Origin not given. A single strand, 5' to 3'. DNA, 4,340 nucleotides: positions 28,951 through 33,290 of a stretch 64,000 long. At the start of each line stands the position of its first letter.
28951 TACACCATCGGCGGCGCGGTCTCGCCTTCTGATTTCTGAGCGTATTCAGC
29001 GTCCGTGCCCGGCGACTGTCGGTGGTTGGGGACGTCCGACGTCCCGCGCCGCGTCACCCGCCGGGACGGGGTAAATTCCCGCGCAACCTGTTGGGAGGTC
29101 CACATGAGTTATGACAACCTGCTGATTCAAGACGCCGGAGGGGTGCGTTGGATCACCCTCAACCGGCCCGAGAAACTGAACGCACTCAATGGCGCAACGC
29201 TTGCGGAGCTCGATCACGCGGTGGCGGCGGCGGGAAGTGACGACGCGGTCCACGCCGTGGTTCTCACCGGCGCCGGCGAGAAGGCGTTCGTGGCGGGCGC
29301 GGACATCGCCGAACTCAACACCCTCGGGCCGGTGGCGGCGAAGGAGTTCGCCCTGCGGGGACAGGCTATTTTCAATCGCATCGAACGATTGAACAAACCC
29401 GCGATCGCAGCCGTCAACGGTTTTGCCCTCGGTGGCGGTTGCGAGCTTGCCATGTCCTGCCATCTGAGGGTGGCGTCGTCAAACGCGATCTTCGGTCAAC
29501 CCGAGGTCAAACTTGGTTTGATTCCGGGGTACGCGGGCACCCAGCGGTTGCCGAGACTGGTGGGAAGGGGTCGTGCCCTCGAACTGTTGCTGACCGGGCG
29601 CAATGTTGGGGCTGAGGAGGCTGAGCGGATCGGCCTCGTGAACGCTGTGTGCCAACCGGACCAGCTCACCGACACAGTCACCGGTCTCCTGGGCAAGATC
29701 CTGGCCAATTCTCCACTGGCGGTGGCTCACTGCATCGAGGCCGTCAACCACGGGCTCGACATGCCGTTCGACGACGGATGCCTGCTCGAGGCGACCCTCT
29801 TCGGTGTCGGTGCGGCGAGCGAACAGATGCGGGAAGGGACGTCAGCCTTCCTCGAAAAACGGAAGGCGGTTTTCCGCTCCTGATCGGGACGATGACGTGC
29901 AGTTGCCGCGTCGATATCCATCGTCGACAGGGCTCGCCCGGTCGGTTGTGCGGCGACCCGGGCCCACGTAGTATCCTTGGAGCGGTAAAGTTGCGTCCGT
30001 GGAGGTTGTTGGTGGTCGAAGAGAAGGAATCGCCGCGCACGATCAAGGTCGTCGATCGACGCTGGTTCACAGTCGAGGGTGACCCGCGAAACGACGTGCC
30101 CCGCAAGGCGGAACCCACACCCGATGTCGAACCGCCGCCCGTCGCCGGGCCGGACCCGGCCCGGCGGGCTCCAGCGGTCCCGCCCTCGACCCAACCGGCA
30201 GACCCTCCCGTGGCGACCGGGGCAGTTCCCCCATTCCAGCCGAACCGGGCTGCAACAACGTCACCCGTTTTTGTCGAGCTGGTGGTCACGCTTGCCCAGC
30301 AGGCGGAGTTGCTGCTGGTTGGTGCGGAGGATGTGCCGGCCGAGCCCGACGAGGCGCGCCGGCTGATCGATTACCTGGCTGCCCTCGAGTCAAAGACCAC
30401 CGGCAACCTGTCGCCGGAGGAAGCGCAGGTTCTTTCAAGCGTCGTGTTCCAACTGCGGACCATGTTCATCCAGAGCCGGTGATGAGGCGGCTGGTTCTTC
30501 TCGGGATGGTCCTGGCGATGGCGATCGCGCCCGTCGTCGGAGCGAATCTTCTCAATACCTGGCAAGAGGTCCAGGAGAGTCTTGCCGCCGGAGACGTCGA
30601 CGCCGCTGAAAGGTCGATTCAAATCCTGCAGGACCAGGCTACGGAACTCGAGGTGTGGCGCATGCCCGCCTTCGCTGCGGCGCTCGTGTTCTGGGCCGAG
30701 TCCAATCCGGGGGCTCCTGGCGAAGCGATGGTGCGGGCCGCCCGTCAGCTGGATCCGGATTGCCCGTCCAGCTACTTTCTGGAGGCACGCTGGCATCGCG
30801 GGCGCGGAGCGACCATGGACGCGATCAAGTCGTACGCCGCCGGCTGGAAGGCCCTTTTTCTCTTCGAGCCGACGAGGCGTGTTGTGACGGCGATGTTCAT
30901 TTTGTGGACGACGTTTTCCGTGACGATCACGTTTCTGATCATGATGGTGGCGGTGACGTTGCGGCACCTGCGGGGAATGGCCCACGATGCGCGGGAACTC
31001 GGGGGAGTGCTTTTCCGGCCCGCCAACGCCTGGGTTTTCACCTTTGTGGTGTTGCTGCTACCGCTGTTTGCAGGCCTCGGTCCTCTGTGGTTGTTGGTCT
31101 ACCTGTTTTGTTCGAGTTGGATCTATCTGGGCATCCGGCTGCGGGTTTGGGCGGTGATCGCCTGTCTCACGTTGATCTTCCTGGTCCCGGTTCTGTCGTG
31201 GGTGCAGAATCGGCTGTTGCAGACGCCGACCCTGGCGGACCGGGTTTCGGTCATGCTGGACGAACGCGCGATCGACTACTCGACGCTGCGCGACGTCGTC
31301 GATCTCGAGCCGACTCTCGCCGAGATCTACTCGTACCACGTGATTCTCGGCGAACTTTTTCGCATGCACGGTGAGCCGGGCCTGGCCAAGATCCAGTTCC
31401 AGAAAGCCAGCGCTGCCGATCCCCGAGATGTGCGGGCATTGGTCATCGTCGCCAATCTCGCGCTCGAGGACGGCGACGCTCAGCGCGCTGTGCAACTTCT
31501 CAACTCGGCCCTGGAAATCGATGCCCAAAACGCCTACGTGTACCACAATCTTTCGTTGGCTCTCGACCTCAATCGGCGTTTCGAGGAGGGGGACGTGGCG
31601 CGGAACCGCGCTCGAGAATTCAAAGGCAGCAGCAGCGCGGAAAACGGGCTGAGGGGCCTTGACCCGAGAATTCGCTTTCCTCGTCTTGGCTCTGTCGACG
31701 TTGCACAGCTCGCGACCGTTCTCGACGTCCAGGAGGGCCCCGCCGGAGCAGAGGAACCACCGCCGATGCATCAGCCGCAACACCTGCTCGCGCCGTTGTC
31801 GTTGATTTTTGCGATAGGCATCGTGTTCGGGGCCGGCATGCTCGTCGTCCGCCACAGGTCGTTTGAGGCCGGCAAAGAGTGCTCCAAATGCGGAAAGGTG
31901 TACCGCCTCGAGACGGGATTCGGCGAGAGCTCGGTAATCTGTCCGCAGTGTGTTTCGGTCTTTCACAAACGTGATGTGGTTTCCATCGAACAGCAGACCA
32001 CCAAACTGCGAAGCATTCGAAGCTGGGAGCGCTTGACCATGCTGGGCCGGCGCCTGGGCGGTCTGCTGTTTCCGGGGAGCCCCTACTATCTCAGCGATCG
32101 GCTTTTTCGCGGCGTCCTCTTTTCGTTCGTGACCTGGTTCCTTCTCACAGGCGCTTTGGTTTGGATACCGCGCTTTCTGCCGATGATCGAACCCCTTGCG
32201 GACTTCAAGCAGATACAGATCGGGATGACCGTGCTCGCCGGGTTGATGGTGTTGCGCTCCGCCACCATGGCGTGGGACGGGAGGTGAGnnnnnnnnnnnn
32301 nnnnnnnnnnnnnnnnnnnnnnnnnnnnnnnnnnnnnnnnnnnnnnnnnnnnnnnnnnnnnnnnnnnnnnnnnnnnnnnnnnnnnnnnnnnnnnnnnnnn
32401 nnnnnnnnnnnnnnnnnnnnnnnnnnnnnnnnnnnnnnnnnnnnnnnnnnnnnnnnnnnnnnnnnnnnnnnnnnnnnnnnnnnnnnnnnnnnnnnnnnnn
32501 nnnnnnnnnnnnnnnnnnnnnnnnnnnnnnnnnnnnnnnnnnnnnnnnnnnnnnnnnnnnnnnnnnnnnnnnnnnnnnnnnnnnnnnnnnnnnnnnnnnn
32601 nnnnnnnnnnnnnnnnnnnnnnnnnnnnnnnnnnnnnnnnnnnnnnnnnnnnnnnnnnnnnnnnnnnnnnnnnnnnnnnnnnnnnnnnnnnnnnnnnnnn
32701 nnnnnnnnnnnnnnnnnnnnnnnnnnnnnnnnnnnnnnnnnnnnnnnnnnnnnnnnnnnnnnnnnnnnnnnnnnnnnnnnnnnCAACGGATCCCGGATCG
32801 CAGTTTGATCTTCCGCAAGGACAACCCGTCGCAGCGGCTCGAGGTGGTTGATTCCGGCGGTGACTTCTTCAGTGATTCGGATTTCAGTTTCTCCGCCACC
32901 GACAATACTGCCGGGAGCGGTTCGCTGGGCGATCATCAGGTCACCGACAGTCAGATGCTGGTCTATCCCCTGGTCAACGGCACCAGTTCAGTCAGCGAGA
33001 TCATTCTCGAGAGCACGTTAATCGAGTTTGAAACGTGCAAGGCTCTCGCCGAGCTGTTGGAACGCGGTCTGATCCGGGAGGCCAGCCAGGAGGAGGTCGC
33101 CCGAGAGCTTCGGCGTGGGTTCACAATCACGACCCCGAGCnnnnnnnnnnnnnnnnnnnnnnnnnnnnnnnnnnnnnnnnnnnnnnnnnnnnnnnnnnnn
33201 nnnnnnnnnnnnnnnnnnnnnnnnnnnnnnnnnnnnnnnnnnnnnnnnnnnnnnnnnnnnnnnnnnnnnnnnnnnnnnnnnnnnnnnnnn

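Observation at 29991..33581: Translationally coupled operon of three uncharacterised proteins directly upstream of the dnaK heat-shock locus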

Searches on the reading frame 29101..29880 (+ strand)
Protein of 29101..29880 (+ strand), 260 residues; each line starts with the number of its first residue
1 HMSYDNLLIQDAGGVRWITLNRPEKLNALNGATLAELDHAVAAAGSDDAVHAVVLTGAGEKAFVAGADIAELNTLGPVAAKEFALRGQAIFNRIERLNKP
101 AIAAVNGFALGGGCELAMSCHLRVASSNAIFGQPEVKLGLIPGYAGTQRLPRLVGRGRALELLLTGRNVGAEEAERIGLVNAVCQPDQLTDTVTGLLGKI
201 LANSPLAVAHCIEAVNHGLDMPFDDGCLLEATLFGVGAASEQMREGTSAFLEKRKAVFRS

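Call 3: search_protein_families(library=pfam, proteins=[window:29101-29880:+], max_evalue=0.1)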
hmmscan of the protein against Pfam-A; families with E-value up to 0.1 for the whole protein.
window:29101-29880:+ (260 aa): 2 families
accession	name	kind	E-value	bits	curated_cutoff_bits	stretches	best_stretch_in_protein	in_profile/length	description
PF00378.25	ECH_1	-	4.3e-66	223.2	27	1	13-259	4-249/251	Enoyl-CoA hydratase/isomerase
PF16113.10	ECH_2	-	1.3e-39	137.1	27.2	1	15-193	1-181/335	Enoyl-CoA hydratase/isomerase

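Call 4: search_protein_families(library=ncbifam, proteins=[window:29101-29880:+], max_evalue=0.1)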
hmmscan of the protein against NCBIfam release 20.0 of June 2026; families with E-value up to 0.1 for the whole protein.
window:29101-29880:+ (260 aa): 73 families (the best 25 are shown)
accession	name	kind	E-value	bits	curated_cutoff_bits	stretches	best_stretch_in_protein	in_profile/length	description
NF004475.0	PRK05809.1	subfamily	4.1e-95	318.2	394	1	2-259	1-258/260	short-chain-enoyl-CoA hydratase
NF004634.0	PRK05980.1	equivalog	3.1e-78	262.8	375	1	6-258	4-260/263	crotonase/enoyl-CoA hydratase family protein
NF004517.0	PRK05862.1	equivalog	4.9e-74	249.1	396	1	2-259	1-255/257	enoyl-CoA hydratase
NF005803.0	PRK07658.1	equivalog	3.8e-71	239.5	313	1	9-259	6-255/257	enoyl-CoA hydratase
NF006007.0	PRK08138.1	subfamily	8.8e-68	228.5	355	1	11-259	14-259/261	enoyl-CoA hydratase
NF007239.0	PRK09674.1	equivalog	5.9e-67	225.8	371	1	5-259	4-255/257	2,3-dehydroadipyl-CoA hydratase PaaF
NF051848.1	EnCoAHydtEchA19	equivalog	5.1e-66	222.8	400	1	7-259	2-256/258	enoyl-CoA hydratase EchA19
NF005802.0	PRK07657.1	equivalog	3.8e-65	220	363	1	14-259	13-258/260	enoyl-CoA hydratase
NF004781.0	PRK06127.1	subfamily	9.8e-59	199.2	291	1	4-259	10-267/269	enoyl-CoA hydratase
NF042430.2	EnCoAhydt_DpgD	equivalog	9.8e-59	198.9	400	1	12-259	4-256/258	enoyl-CoA-hydratase DpgD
NF004840.0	PRK06190.1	equivalog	3.2e-56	190.8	253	1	5-246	4-239/260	enoyl-CoA hydratase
NF006566.0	PRK09076.1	subfamily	4.2e-53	180.6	286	1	5-259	5-258/260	enoyl-CoA hydratase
NF006100.0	PRK08252.1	subfamily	4.6e-51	173.9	282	1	5-258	3-251/254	crotonase/enoyl-CoA hydratase family protein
NF006699.0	PRK09245.1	subfamily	1.5e-50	171.9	354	1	5-259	3-264/266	crotonase/enoyl-CoA hydratase family protein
NF006013.0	PRK08150.1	subfamily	4.8e-50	170.3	232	1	8-256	9-254/259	crotonase/enoyl-CoA hydratase family protein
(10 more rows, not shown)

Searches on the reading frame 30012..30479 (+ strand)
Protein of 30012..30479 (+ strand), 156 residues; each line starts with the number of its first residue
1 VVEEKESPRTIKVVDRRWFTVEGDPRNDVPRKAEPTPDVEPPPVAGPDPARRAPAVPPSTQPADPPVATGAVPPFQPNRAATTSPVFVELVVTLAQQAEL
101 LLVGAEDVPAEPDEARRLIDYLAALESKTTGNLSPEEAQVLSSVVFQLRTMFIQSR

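Call 3: search_protein_families(library=pfam, proteins=[window:30012-30479:+], max_evalue=0.1)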
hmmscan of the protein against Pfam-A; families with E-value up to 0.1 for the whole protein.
window:30012-30479:+ (156 aa): 1 family
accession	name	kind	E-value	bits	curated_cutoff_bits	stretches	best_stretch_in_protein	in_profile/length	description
PF08899.16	DUF1844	-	2.3e-12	47.3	27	1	87-154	4-76/76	Domain of unknown function (DUF1844)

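Call 4: search_protein_families(library=ncbifam, proteins=[window:30012-30479:+], max_evalue=0.1)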
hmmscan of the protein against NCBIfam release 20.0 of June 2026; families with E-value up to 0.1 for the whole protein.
window:30012-30479:+ (156 aa): 0 families

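Call 73: search_solved_structures(query=window:30012-30479:+, max_evalue=10, show_alignments=2)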
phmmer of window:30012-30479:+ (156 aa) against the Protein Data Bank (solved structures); distinct sequences matched with E-value up to 10: 1.
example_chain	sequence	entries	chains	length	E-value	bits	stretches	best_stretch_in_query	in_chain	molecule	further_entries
6az1_Y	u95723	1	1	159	7.6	10.1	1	38-80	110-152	ribosomal protein S21e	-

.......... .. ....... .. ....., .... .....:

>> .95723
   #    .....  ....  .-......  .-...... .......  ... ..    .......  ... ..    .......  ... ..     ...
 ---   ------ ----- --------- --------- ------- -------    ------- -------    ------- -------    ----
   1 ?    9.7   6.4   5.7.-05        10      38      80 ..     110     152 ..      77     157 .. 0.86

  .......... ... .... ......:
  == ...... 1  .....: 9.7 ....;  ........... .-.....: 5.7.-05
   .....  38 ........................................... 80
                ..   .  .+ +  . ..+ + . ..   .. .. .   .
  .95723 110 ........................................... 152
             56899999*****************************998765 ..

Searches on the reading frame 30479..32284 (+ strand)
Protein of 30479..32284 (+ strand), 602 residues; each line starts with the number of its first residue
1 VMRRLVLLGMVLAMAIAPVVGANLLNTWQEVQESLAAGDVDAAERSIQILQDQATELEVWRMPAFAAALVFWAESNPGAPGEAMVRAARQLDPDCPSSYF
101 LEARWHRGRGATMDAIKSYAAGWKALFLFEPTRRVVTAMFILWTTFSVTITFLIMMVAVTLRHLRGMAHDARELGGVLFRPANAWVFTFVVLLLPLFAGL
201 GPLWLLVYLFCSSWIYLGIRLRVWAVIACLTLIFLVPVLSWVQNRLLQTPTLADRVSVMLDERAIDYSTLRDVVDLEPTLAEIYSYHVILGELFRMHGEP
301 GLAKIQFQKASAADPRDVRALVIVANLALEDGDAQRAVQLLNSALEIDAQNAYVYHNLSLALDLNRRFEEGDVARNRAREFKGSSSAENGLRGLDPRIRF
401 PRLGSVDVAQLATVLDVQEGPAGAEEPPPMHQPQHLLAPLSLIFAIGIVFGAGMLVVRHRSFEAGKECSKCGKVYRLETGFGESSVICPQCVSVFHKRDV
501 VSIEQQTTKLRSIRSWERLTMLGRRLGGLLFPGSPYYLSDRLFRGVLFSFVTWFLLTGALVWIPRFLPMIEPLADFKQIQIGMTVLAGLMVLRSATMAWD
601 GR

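Call 3: search_protein_families(library=pfam, proteins=[window:30479-32284:+], max_evalue=0.1)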
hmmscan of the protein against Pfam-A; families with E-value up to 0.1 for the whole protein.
window:30479-32284:+ (602 aa): 10 families
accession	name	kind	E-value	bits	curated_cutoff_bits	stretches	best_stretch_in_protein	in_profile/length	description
PF13431.12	TPR_17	-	1.7e-06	28.3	24.4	0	341-370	2-31/34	Tetratricopeptide repeat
PF13432.12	TPR_16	-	6e-05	23.8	32.7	1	297-352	10-65/65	Tetratricopeptide repeat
PF13428.12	TPR_14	-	0.00072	20.5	23.5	0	319-358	2-41/44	Tetratricopeptide repeat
PF07719.23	TPR_2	-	0.0034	17.8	27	0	320-350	3-33/34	Tetratricopeptide repeat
PF14559.12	TPR_19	-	0.0042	17.8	25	1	303-355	10-62/68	Tetratricopeptide repeat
PF13414.12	TPR_11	-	0.012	15.7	26.8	1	331-361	7-37/42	TPR repeat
PF23914.1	TPR_CcmH_CycH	-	0.034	14.4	42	0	289-357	55-126/158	Cytochrome c-type biogenesis protein H TPR domain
PF13424.12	TPR_12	-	0.055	14.1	30.1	0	315-348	42-75/77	Tetratricopeptide repeat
PF14561.12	TPR_20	-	0.069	13.9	25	0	306-350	10-54/90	Tetratricopeptide repeat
PF07282.18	Cas12f1-like_TNB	-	0.08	13.5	26.3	0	453-501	16-55/60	Cas12f1-like, TNB domain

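Call 4: search_protein_families(library=ncbifam, proteins=[window:30479-32284:+], max_evalue=0.1)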
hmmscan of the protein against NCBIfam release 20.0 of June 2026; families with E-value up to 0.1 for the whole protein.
window:30479-32284:+ (602 aa): 13 families
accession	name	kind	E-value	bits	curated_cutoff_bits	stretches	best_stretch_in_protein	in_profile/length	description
NF008757.0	PRK11788.1-5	equivalog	3e-06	26.7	363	1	262-349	158-245/388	lipopolysaccharide assembly protein LapB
NF040959.1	MamA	equivalog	5.8e-06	25.9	200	1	270-371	60-158/204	magnetosome protein MamA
TIGR02917.1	PEP_TPR_lipo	equivalog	4.4e-05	21.5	312.2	1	286-359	467-540/899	XrtA/PEP-CTERM system TPR-repeat protein PrsT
NF033920.0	C39_PA2778_fam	equivalog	0.00011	21.7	150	1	300-381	172-253/255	PA2778 family cysteine peptidase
NF033758.1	gliding_GltE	equivalog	0.00097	18.2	225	1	287-363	225-301/411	adventurous gliding motility TPR repeat lipoprotein GltE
NF008755.0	PRK11788.1-3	equivalog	0.0017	17.8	430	1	272-347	168-243/388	lipopolysaccharide assembly protein LapB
NF008756.0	PRK11788.1-4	equivalog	0.002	17.2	474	1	282-350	178-246/389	lipopolysaccharide assembly protein LapB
TIGR02521.1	type_IV_pilW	equivalog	0.0062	16.1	154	0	329-362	42-75/234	type IV pilus biogenesis/stability protein PilW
NF008391.2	PRK11189.1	equivalog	0.008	15.7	250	1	294-369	75-150/297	lipoprotein NlpI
TIGR02552.1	LcrH_SycD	equivalog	0.013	15.2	104.8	1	284-352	52-120/136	SycD/LcrH family type III secretion system chaperone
NF052415.1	T3SS_chap_SctY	equivalog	0.034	14.7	70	1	291-370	13-95/106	type III secretion apparatus assembly chaperone SctY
TIGR00990.1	3a0801s09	subfamily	0.064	11.9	757.25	1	275-356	325-403/615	mitochondrial import receptor subunit TOM70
NF041601.1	PA5502_lipo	equivalog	0.068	12.7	285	0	20-56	31-67/237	PA5502 family lipoprotein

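Call 25: find_homologous_proteins(query=window:30479-32284:+, max_evalue=0.001)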
Query window:30479-32284:+ (602 aa): 200 proteins with E <= 0.001 among 8000 candidates; the best 120 are listed.
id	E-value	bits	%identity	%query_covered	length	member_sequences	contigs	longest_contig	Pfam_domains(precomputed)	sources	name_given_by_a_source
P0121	0.0e+0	1350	100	100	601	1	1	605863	PF13431.13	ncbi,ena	-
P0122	0.0e+0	1260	92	100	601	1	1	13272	PF13431.13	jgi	jgi:tetratricopeptide (TPR) repeat protein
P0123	0.0e+0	1214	89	100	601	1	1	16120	PF13431.13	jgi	jgi:tetratricopeptide (TPR) repeat protein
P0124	0.0e+0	1197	87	100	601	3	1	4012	PF13431.13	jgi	jgi:tetratricopeptide (TPR) repeat protein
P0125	0.0e+0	1178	87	100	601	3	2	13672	PF13432.13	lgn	-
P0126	0.0e+0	1177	86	100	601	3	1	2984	PF13431.13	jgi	-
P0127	0.0e+0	1123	82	100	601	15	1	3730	PF14559.13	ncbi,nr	ncbi:MAG: hypothetical protein MUP13_03915 [Thermoanaerobaculales bacterium]|nr:hypothetical protein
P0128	0.0e+0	1094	80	100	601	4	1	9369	-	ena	-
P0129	0.0e+0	1086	79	100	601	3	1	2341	-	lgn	-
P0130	0.0e+0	1068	78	100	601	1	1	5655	-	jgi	-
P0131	0.0e+0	1063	78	100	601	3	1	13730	-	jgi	-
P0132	1.5e-298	1010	74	100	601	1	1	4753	-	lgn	-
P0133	1.1e-258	878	82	77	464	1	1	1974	-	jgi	jgi:hypothetical protein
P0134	3.1e-239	814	61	100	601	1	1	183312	-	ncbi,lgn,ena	-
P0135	1.3e-235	802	60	100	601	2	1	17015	-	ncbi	-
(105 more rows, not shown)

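Call 39: predict_structure(alignment_id=A3)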
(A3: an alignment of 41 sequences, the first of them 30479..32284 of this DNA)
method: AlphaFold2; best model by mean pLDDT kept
length: 602 residues; sequences in the alignment: 41
mean_pLDDT: 77.7   pTM: 0.68
mean pLDDT of the five models: 77.7, 76.4, 74.2, 69.6, 62.8
residues with pLDDT >= 90: 80; 70-90: 391; 50-70: 86; < 50: 45
segments of 3 or more residues with pLDDT < 50: 1-4, 7-21, 419-436, 479-483, 497-499
pLDDT, mean of each block of 10 residues (from residue 1): 48 38 77 87 89 82 88 90 92 89 90 89 83 79 90 87 75 63 56 58 78 81 86 81 69 82 82 82 88 84 87 85 86 87 89 91 89 89 79 79 83 63 34 49 80 77 71 63 57 54 68 78 77 75 86 92 81 82 92 81 53
secondary structure, 60 per line:
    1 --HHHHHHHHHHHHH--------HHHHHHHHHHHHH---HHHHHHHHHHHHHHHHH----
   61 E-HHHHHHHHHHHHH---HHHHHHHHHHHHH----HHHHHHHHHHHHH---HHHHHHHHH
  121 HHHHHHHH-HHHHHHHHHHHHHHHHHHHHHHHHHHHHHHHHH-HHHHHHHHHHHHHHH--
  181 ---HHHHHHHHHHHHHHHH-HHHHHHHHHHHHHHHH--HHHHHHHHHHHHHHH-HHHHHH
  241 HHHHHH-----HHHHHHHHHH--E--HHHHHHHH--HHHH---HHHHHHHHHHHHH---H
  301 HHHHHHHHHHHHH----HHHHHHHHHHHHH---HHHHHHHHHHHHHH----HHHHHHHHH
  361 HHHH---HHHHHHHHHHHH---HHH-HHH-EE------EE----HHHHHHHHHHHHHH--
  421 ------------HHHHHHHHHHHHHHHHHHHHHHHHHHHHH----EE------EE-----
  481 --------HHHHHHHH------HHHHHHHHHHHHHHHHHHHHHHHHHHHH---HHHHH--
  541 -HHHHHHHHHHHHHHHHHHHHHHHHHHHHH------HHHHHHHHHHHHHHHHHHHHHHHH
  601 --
elements in order: H3-15 H24-36 H40-56 H63-75 H79-91 H96-108 H112-128 H130-162 H164-178 H184-199 H201-216 H219-233 H235-246 H252-261 H267-274 H277-280 H284-296 H300-313 H318-330 H334-347 H352-364 H368-379 H405-418 H433-461 H489-496 H503-530 H534-538 H542-570 H577-600

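Call 68: fold_search(model_id=the predicted structure, library=pdb)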
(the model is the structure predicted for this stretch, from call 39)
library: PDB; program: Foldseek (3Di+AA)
matches with E <= 10: 1273; with E <= 0.001: 51
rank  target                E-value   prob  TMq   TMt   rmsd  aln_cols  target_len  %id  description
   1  9qhb                  6.0e-07  1.00  0.18  0.38  26.9       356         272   16  Crystal structure of 16-repeat CTPR protein with eliminated coordination sites (released 2025-10-22)
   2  8chy                  1.4e-06  1.00  0.18  0.38  27.6       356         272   15  Crystal structure of an 8-repeat consensus TPR superhelix with Zinc. (released 2024-02-21)
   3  1w3b_A                1.5e-05  1.00  0.20  0.30  35.1       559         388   13  The superhelical TPR domain of O-linked GlcNAc transferase reveals structural similarities to importin alpha. (released 2004-09-09)
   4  9qhc_B                2.0e-05  1.00  0.19  0.39  23.9       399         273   13  Crystal structure of 8-repeat CTPR protein with eliminated coordination sites (released 2025-10-22)
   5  9pkq_A                2.2e-05  1.00  0.18  0.21  29.6       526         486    9  Structure of the cytoplasmic domain of unliganded human Tom70, open and closed conformations (released 2026-03-18)
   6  6eou                  2.6e-05  1.00  0.18  0.31  30.3       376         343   17  O-GlcNAc transferase TPR domain with the intellectual disability associated mutation L254F (released 2018-05-09)
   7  6vbv_4                4.9e-05  1.00  0.21  0.32  31.1       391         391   14  Structure of the bovine BBSome:ARL6:GTP complex (released 2020-01-29)
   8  1w3b_B                4.9e-05  1.00  0.20  0.33  31.4       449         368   14  The superhelical TPR domain of O-linked GlcNAc transferase reveals structural similarities to importin alpha. (released 2004-09-09)
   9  9pkq_B                5.7e-05  1.00  0.18  0.21  28.3       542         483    9  Structure of the cytoplasmic domain of unliganded human Tom70, open and closed conformations (released 2026-03-18)
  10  6voa_E                6.7e-05  1.00  0.21  0.33  30.2       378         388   14  Cryo-EM structure of the BBSome-ARL6 complex (released 2020-06-24)
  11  7ntf_B                8.1e-05  1.00  0.20  0.15  25.6       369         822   12  Cryo-EM structure of unliganded O-GlcNAc transferase (released 2021-11-17)
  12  3lca_A                9.9e-05  1.00  0.19  0.23  29.7       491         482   14  Structure of Tom71 complexed with Hsp70 Ssa1 C terminal tail indicating conformational plasticity (released 2010-12-22)
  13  8dtg_A                1.0e-04  1.00  0.18  0.14  33.8       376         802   12  Cryo-EM structure of Arabidopsis SPY alternative conformation 1 (released 2023-03-08)
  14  9rtt_Q                1.0e-04  1.00  0.20  0.14  43.1       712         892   10  Activated Elongation Complex with IWS1 and ELOF1 (released 2025-09-03)
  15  6vbu_4                1.1e-04  1.00  0.22  0.33  32.0       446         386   12  Structure of the bovine BBSome complex (released 2020-01-29)
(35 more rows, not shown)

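Call 74: search_solved_structures(query=A3, max_evalue=0.1, show_alignments=0)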
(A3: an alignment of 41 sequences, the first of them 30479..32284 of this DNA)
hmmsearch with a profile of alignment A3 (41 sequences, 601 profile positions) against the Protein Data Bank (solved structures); distinct sequences matched with E-value up to 0.1: 78 (the best 60 are shown).
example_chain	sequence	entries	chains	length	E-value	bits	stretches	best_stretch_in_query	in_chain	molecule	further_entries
9qhb_A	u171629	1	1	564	9.3e-47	163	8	291-362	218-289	Engineered tetratricopeptide repeat protein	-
9qhc_A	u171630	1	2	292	1.5e-24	89.6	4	290-362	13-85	Engineered tetratricopeptide repeat protein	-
8bu0_A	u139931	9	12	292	2e-24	89.2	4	289-362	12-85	Consensus tetratricopeptide repeat protein | Crystal structure of an 8-repeat consensus TPR superhelix with Zinc. | Monomer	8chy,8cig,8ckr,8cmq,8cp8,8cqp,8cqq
7obi_A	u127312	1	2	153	9.6e-19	70.5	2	289-357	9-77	CTPR-rv4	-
6vfh_A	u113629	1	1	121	6.1e-12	48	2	282-361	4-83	T33_dn10A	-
6v8e_A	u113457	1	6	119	7.5e-12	47.7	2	285-361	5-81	Designed protein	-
3kd7_A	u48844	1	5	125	8.9e-12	47.5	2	296-359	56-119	CTPR390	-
6vfi_B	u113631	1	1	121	1.7e-11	46.5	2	282-361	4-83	O43_dn18B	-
2fo7_A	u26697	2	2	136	3.7e-11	45.4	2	289-362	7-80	SYNTHETIC CONSENSUS TPR PROTEIN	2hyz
8ch0_A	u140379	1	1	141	4e-11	45.3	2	289-362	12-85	Consensus tetratricopeptide repeat protein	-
1na0_A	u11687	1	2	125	3e-10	42.4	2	290-359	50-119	designed protein CTPR3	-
9gzg_A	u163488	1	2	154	5.6e-10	41.5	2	289-368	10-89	Engineered CTPR protein with glutamic acids for conductivity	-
8ur5_A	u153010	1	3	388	2.1e-09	39.6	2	280-361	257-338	Trimer head HA,Hemagglutinin HA1 chain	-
1w3b_A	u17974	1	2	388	3.5e-09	38.9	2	289-377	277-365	UDP-N-ACETYLGLUCOSAMINE--PEPTIDE N-ACETYLGLUCOSAMINYLTRANSFERASE 110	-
6eou_A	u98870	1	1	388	4.9e-09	38.4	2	289-377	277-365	UDP-N-acetylglucosamine--peptide N-acetylglucosaminyltransferase 110 kDa subunit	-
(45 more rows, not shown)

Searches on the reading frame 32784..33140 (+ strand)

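Call 44: search_protein_families(library=pfam, proteins=[window:32784-33140:+], max_evalue=10)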
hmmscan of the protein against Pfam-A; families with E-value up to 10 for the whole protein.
window:32784-33140:+ (119 aa): 1 family
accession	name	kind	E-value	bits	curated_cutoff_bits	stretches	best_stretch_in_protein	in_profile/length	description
PF14277.12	DUF4364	-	0.064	13.5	26.9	1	68-104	19-56/162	Domain of unknown function (DUF4364)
